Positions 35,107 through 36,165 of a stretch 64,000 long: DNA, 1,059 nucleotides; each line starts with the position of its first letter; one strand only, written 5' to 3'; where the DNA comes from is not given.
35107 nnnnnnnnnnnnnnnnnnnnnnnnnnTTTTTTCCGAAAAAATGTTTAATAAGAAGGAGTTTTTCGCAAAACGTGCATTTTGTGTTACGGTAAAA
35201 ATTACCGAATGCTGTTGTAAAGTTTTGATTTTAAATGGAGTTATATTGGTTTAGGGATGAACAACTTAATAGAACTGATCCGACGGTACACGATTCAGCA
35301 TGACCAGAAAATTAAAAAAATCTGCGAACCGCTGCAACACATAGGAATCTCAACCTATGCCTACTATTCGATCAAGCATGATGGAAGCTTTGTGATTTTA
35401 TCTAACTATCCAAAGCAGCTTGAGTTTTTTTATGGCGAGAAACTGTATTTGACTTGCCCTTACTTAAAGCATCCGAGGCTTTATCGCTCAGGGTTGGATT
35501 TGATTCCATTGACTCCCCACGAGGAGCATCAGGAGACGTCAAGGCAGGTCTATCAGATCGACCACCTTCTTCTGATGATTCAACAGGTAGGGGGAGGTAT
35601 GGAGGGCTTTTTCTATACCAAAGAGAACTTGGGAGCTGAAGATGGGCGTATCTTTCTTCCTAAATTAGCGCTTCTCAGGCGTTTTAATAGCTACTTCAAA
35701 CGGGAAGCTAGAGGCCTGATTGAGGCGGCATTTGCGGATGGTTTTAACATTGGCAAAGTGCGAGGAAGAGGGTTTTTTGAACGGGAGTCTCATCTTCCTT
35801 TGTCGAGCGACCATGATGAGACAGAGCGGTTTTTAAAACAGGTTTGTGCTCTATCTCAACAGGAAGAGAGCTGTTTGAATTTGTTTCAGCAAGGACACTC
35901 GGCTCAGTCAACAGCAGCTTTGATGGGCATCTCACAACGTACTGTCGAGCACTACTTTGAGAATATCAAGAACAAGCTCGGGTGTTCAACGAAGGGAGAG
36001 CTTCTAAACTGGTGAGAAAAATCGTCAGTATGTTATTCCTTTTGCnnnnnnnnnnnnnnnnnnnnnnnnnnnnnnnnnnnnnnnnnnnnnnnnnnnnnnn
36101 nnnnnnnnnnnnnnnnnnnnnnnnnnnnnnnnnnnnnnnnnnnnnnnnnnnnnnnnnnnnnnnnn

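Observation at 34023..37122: LuxR-type regulator wired to two highly divergent SAH-hydrolase-fold proteins (locus A of a module that recurs at 52 kb)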

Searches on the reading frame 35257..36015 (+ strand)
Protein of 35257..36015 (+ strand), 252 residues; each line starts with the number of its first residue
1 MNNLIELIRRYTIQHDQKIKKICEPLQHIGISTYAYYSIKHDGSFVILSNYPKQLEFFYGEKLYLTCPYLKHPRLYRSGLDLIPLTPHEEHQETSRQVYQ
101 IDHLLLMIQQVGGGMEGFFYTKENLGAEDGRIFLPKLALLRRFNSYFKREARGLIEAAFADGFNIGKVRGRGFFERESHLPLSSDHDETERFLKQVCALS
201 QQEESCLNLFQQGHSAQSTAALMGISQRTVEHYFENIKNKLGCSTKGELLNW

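Call 3: search_protein_families(library=pfam, proteins=[window:35257-36015:+], max_evalue=1)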
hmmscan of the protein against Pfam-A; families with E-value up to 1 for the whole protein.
window:35257-36015:+ (252 aa): 6 families
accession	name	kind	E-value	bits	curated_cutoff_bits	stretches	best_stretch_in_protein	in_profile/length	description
PF00196.25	GerE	-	1.6e-09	37.6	23.5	1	199-249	3-53/57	Bacterial regulatory proteins, luxR family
PF08281.18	Sigma70_r4_2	-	0.00046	20.2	25.7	1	191-239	3-52/54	Sigma-70, region 4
PF13384.12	HTH_23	-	0.0012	19.1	24.6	1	207-233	11-37/50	Homeodomain-like domain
PF13518.12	HTH_28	-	0.0019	18.7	25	1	207-231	6-30/52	Helix-turn-helix domain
PF14493.12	HTH_40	-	0.048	14.4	27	1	206-237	5-36/89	Helix-turn-helix domain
PF07638.17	Sigma70_ECF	-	0.081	13.3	21.1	1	208-241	145-179/185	ECF sigma factor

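Call 4: search_protein_families(library=ncbifam, proteins=[window:35257-36015:+], max_evalue=1)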
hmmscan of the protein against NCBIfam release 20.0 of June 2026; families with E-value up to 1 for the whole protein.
window:35257-36015:+ (252 aa): 23 families
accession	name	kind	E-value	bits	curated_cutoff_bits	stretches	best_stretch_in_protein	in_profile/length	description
NF052445.1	RespRegMctR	equivalog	3.1e-07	30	300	1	195-250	141-196/205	two-component system response regulator MctR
TIGR03541.1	reg_near_HchA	equivalog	8e-06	25.5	215.6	1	193-248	166-221/232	PA1136 family autoinducer-binding transcriptional regulator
NF006900.1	PRK09390.1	equivalog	0.00012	21.6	255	1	154-249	102-193/203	response regulator FixJ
NF052366.1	photon_PedR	equivalog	0.00021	21.4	120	1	198-252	2-56/74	photosynthetic electron transport-dependent transcriptional regulator PedR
NF041673.1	transregRamA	equivalog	0.00025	20.2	500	1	193-251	213-271/280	acetate metabolism transcriptional regulator RamA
NF007419.0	PRK09958.1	equivalog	0.00057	19.5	251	1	195-250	140-195/204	acid-sensing system DNA-binding response regulator EvgA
NF011896.0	PRK15369.1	equivalog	0.00095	18.8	242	1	194-252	145-203/211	two component system response regulator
NF010444.1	PRK13870.1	equivalog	0.0025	17.3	250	1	13-65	14-67/234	autoinducer-binding transcriptional regulator TraR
TIGR02937.1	sigma70-ECF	superfamily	0.0033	17.1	42.9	1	186-241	105-161/165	sigma-70 family RNA polymerase sigma factor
NF047403.1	TransRegVisR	equivalog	0.0035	16.8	300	1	190-241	150-201/220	transcriptional regulator VisR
NF047785.1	respo_reg_MadR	equivalog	0.0059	16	300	1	197-248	147-198/209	MadR family response regulator transcription factor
NF047402.1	TransRegVisN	equivalog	0.007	15.6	250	1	195-251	182-238/246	transcriptional regulator VisN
NF011940.0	PRK15411.1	equivalog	0.0076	16.1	162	1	196-245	135-184/207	transcriptional regulator RcsA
NF038181.1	reg_ATPase_IniR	equivalog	0.011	14.1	750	1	195-250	763-818/827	isoniazid response ATPase/transcriptional regulator IniR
NF050093.1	SitA5_escort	subfamily_domain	0.018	14.6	160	1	134-219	48-134/262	SitA5 family polymorphic toxin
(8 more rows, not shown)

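Call 50: find_homologous_proteins(query=window:35257-36015:+)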
Query window:35257-36015:+ (252 aa): 93 proteins with E <= 0.001 among 374 candidates.
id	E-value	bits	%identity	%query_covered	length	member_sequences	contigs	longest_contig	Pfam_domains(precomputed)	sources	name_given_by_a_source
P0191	1.5e-161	554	96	100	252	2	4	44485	PF00196.26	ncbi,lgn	-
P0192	3.5e-105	369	62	100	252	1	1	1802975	PF00196.26,PF08281.19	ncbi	-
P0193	8.0e-92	325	58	100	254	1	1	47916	PF00196.26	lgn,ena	-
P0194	3.0e-91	323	57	100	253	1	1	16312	PF00196.26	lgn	-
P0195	6.8e-88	312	55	100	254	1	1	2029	PF00196.26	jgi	jgi:DNA-binding CsgD family transcriptional regulator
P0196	1.0e-86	308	55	99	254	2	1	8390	PF00196.26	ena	-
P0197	6.8e-86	306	54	99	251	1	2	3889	PF00196.26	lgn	-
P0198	2.4e-84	301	53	99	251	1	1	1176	PF00196.26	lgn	-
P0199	2.6e-84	301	53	100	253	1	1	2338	PF00196.26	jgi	jgi:DNA-binding CsgD family transcriptional regulator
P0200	8.0e-84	299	53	99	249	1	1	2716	PF00196.26,PF08281.19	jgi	jgi:DNA-binding CsgD family transcriptional regulator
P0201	2.2e-81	291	53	98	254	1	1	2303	PF00196.26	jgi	jgi:DNA-binding CsgD family transcriptional regulator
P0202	6.0e-81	290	52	100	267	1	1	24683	PF00196.26,PF08281.19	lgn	-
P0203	4.3e-77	277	51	98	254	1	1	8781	PF00196.26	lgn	-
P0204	1.8e-76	275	50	98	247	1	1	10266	PF00196.26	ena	-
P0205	1.5e-74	269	50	99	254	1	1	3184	PF00196.26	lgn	-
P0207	2.7e-73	265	49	99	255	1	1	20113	PF00196.26,PF08281.19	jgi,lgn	-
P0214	4.6e-69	251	48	100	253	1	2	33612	PF00196.26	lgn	-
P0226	1.6e-63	232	46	100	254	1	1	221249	PF00196.26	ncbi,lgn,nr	ncbi:MAG: LuxR C-terminal-related transcriptional regulator [Chlamydiales bacterium]|nr:LuxR C-termi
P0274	3.5e-49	186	38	100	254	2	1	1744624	PF00196.26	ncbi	-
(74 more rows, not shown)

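Call 51: find_encoding_contigs(protein=P0192, flank=5000, max_places=1)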
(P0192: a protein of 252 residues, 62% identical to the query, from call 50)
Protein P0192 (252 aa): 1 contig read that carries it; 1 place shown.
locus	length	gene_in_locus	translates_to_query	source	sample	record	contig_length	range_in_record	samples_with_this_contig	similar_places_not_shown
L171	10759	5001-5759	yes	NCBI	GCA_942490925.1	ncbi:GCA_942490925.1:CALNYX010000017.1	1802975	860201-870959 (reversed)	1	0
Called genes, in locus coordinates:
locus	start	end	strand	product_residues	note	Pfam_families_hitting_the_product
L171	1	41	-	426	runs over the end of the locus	PF00270:DEAD, PF04851:ResIII (weak), PF00271:Helicase_C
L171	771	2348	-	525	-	PF00454:PI3_PI4_kinase (weak)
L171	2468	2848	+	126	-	PF02537:CRCB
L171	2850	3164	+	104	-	PF02641:DUF190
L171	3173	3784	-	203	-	-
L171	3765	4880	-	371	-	-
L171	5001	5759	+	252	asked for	PF08281:Sigma70_r4_2 (weak), PF00196:GerE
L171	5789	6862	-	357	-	PF00326:Peptidase_S9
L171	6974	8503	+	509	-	PF00933:Glyco_hydro_3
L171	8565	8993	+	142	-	-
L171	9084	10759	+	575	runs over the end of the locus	PF02463:SMC_N (faint), PF00004:AAA (faint), PF00005:ABC_tran, PF03193:RsgA_GTPase (faint), PF05729:NACHT (faint), PF13173:AAA_14 (faint), PF00005:ABC_tran, PF16326:ABC_tran_CTD, +4 more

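Call 52: find_encoding_contigs(protein=P0194, flank=5000, max_places=1)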
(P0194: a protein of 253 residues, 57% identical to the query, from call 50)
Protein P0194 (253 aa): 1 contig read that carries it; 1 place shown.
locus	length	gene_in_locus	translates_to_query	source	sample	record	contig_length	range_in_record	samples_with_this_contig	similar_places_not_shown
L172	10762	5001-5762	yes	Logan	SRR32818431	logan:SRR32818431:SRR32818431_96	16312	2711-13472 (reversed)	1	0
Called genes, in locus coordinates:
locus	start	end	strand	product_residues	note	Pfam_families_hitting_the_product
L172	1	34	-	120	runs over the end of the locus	-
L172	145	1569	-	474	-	PF02646:RmuC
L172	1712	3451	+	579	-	PF05496:RuvB_N (faint), PF13177:DNA_pol3_delta2, PF13401:AAA_22, PF00004:AAA, PF07728:AAA_5, PF22608:DNAX_ATPase_lid, PF12169:DNA_pol3_gamma3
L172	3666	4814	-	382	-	-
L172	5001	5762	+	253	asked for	PF00196:GerE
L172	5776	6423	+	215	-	PF02493:MORN (faint)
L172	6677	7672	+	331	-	PF08240:ADH_N, PF00107:ADH_zinc_N, PF13602:ADH_zinc_N_2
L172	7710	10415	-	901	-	PF22422:MGH1-like_GH, PF03200:Glyco_hydro_63 (weak), PF22422:MGH1-like_GH (weak)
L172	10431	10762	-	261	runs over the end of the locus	PF14023:Bestrophin-like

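Call 53: find_encoding_contigs(protein=P0226, flank=5000, max_places=1)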
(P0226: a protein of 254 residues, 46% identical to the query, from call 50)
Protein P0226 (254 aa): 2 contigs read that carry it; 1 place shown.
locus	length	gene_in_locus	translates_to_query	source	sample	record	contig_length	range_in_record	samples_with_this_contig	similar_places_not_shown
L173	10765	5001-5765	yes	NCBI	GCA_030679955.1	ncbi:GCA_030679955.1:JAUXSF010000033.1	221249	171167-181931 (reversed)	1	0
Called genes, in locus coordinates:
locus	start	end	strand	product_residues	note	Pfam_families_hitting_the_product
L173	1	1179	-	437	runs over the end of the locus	PF00501:AMP-binding, PF13193:AMP-binding_C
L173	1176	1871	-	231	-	PF00106:adh_short, PF01370:Epimerase (weak), PF13561:adh_short_C2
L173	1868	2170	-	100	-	-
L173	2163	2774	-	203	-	PF12710:HAD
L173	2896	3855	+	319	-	PF01073:3Beta_HSD, PF01370:Epimerase, PF02719:Polysacc_synt_2, PF04321:RmlD_sub_bind, PF07993:NAD_binding_4 (faint), PF16363:GDP_Man_Dehyd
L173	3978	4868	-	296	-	-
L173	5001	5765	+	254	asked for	PF00196:GerE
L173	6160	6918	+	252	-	-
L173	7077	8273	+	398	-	-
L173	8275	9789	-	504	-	PF03853:YjeF_N, PF01256:Carb_kinase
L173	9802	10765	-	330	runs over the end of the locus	PF01210:NAD_Gly3P_dh_N, PF02737:3HCDH_N (weak), PF03721:UDPG_MGDP_dh_N (weak), PF07479:NAD_Gly3P_dh_C, PF20618:GPD_NAD_C_bact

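Call 55: find_encoding_contigs(protein=P0207, flank=5000, max_places=1)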
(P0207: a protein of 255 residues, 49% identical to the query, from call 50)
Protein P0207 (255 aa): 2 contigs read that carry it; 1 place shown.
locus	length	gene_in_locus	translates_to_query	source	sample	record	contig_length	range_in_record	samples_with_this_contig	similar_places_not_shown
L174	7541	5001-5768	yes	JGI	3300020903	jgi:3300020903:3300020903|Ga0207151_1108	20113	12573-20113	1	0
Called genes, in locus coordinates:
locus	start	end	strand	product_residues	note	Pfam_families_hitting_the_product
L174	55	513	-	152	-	-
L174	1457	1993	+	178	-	-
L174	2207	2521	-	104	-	PF21716:dnstrm_HI1420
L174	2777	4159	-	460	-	PF00209:SNF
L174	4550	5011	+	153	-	-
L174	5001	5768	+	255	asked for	PF08281:Sigma70_r4_2 (weak), PF00196:GerE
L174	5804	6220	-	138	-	-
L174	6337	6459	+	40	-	-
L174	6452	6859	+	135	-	PF03692:CxxCxxCC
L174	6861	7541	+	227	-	?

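Call 56: find_encoding_contigs(protein=P0214, flank=6000, max_places=1)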
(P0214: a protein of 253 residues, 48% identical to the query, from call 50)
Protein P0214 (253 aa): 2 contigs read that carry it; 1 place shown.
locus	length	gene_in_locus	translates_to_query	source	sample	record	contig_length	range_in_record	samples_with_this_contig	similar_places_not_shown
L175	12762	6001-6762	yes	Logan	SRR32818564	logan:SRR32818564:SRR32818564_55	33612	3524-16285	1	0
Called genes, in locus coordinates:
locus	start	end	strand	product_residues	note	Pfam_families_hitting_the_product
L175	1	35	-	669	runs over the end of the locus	PF03717:PBP_dimer (weak), PF00905:Transpeptidase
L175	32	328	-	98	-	-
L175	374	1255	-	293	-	PF01795:Methyltransf_5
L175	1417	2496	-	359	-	PF13685:Fe-ADH_2 (weak), PF01761:DHQ_synthase, PF24621:DHQS_C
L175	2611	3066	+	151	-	PF17377:DUF5399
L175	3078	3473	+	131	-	PF23914:TPR_CcmH_CycH (faint), PF13428:TPR_14 (faint), PF07719:TPR_2 (faint), PF13181:TPR_8 (faint), PF13371:TPR_9, PF25068:ARM_TT21_4th (weak), PF12895:ANAPC3 (weak), PF00515:TPR_1 (weak), +1 more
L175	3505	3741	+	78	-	-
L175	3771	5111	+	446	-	PF11638:DnaA_N, PF00308:Bac_DnaA, PF22688:Hda_lid (weak), PF08299:Bac_DnaA_C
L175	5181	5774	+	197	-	PF04519:Bactofilin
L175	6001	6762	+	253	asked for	PF00196:GerE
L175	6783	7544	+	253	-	PF00196:GerE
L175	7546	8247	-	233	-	-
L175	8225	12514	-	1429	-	-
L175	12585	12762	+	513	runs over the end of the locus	PF03116:NQR2_RnfD_RnfE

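Call 57: find_encoding_contigs(protein=P0274, flank=5000, max_places=1)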
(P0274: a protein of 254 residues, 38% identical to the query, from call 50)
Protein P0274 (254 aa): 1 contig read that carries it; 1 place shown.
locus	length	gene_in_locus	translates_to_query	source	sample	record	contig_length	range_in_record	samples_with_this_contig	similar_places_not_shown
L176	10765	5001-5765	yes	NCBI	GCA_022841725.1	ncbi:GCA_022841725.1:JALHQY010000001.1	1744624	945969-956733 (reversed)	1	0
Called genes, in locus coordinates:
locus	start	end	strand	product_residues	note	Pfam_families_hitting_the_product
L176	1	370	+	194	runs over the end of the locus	PF00702:Hydrolase, PF13419:HAD_2, PF13242:Hydrolase_like (weak)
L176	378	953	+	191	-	PF08207:EFP_N, PF01132:EFP, PF09285:Elong-fact-P_C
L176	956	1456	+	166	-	PF00364:Biotin_lipoyl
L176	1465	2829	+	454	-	PF00289:Biotin_carb_N, PF02786:CPSase_L_D2, PF02222:ATP-grasp (weak), PF07478:Dala_Dala_lig_C, PF02785:Biotin_carb_C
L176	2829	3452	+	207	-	PF00156:Pribosyltran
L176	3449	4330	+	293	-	PF00483:NTP_transferase, PF12804:NTP_transf_3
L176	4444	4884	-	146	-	-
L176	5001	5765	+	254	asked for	PF00196:GerE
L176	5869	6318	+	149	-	-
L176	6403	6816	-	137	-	-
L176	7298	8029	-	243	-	PF18306:LDcluster4, PF03641:Lysine_decarbox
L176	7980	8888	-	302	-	PF02588:YitT_membrane, PF10035:DUF2179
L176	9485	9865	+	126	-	-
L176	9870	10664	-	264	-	PF01975:SurE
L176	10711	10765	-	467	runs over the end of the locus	PF00474:SSF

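Call 58: find_encoding_contigs(protein=P0203, flank=5000, max_places=1)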
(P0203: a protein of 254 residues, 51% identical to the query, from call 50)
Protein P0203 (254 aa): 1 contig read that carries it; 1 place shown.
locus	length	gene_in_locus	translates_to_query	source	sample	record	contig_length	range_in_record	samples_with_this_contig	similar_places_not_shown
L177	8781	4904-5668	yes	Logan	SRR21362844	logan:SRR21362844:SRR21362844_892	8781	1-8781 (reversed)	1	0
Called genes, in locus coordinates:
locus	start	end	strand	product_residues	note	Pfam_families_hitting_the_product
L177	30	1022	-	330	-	PF03602:Cons_hypoth95 (faint), PF10672:Methyltrans_SAM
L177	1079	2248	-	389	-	PF01070:FMN_dh, PF00478:IMPDH (weak)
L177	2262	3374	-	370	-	-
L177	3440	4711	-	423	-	PF13489:Methyltransf_23 (weak), PF08241:Methyltransf_11 (weak), PF08242:Methyltransf_12 (weak), PF13649:Methyltransf_25, PF01739:CheR (weak)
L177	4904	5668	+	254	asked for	PF00196:GerE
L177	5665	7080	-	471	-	PF00875:DNA_photolyase, PF03441:FAD_binding_7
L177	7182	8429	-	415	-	-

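Call 61: search_solved_structures(query=A4, max_evalue=10, show_alignments=0)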
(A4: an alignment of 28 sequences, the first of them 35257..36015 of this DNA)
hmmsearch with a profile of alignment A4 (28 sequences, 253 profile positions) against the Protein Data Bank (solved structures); distinct sequences matched with E-value up to 10: 59.
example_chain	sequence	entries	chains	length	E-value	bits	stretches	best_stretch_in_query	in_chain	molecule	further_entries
8vd6_A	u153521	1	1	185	2.6e-11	46.7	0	209-227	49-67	CAP REPEAT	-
7dwm_A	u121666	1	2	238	3.6e-11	46.3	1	198-253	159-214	Transcriptional regulator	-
2q0o_A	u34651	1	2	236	1.1e-08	38.1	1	191-246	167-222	Probable transcriptional activator protein traR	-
5xso_A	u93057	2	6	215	2.6e-08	36.9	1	182-252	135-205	Response regulator FixJ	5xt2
7r3g_B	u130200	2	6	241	4.2e-08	36.2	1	193-248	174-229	Regulatory protein RhlR | PROSS optimized variant of RhlR with 75 mutations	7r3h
6ugl_A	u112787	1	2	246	5.4e-08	35.9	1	195-252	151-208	Helix-turn-helix transcriptional regulator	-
6kju_A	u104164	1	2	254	5.7e-08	35.8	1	195-252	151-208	Helix-turn-helix transcriptional regulator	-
6ide_A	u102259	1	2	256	5.7e-08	35.8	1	195-252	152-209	Transcriptional regulator LuxR family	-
4lfu_A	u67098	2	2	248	9e-08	35.1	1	197-248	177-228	Regulatory protein SdiA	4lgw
4y13_A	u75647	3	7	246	9.2e-08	35.1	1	197-248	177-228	Transcriptional regulator of ftsQAZ gene cluster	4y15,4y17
3ulq_B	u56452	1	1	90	1.6e-07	34.3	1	173-249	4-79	Transcriptional regulatory protein ComA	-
2krf_A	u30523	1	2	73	3.4e-07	33.3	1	194-249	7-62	Transcriptional regulatory protein comA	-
7vim_A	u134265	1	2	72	1.2e-06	31.4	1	198-253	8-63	Protein EsrB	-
4ldz_A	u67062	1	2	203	1.5e-06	31.1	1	190-249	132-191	Transcriptional regulatory protein DesR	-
1x3u_A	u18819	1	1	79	1.8e-06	30.9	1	190-248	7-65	Transcriptional regulatory protein fixJ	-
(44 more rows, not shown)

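Call 62: search_protein_families(library=pfam, alignment_id=A4, max_evalue=1)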
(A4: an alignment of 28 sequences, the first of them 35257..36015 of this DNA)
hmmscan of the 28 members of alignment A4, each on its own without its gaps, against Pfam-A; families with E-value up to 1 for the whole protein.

A. member 1, window:35257-36015:+ (252 aa): 6 families
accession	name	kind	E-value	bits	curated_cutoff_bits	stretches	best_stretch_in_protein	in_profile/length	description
PF00196.25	GerE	-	1.6e-09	37.6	23.5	1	199-249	3-53/57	Bacterial regulatory proteins, luxR family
PF08281.18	Sigma70_r4_2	-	0.00046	20.2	25.7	1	191-239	3-52/54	Sigma-70, region 4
PF13384.12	HTH_23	-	0.0012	19.1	24.6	1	207-233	11-37/50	Homeodomain-like domain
PF13518.12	HTH_28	-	0.0019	18.7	25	1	207-231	6-30/52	Helix-turn-helix domain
PF14493.12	HTH_40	-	0.048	14.4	27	1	206-237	5-36/89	Helix-turn-helix domain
PF07638.17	Sigma70_ECF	-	0.081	13.3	21.1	1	208-241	145-179/185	ECF sigma factor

B. families by the number of members that match (of 28 scanned): 40 families (the first 25 are shown)
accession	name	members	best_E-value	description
PF00196.25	GerE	28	2.5e-17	Bacterial regulatory proteins, luxR family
PF13384.12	HTH_23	28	1.4e-05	Homeodomain-like domain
PF13518.12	HTH_28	28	3.1e-05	Helix-turn-helix domain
PF08281.18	Sigma70_r4_2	27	7.2e-08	Sigma-70, region 4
PF14493.12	HTH_40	22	2.2e-05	Helix-turn-helix domain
PF07638.17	Sigma70_ECF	18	0.0015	ECF sigma factor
PF04545.22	Sigma70_r4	15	0.00059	Sigma-70, region 4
PF13551.12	HTH_29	8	0.0051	Winged helix-turn helix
PF06056.18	Terminase_5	7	0.00038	Putative ATPase subunit of terminase (gpP-like)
PF13936.12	HTH_38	5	0.00081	Helix-turn-helix domain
PF02796.21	HTH_7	5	0.0045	Helix-turn-helix domain of resolvase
PF13556.12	HTH_30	5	0.0062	PucR C-terminal helix-turn-helix domain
PF04967.18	HTH_10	5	0.0096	HTH DNA binding domain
PF03472.21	Autoind_bind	4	0.0003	Autoinducer binding domain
PF13412.12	HTH_24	4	0.00065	Winged helix-turn-helix DNA-binding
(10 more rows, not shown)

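Call 68: search_protein_families(library=padloc, proteins=[window:35257-36015:+], max_evalue=0.01)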
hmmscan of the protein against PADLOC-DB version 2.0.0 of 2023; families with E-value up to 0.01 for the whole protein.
window:35257-36015:+ (252 aa): 1 family
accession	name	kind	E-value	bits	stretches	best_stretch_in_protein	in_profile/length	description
PDLC01851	CARF3--CARF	-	0.00088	16.7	1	176-241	189-252/279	-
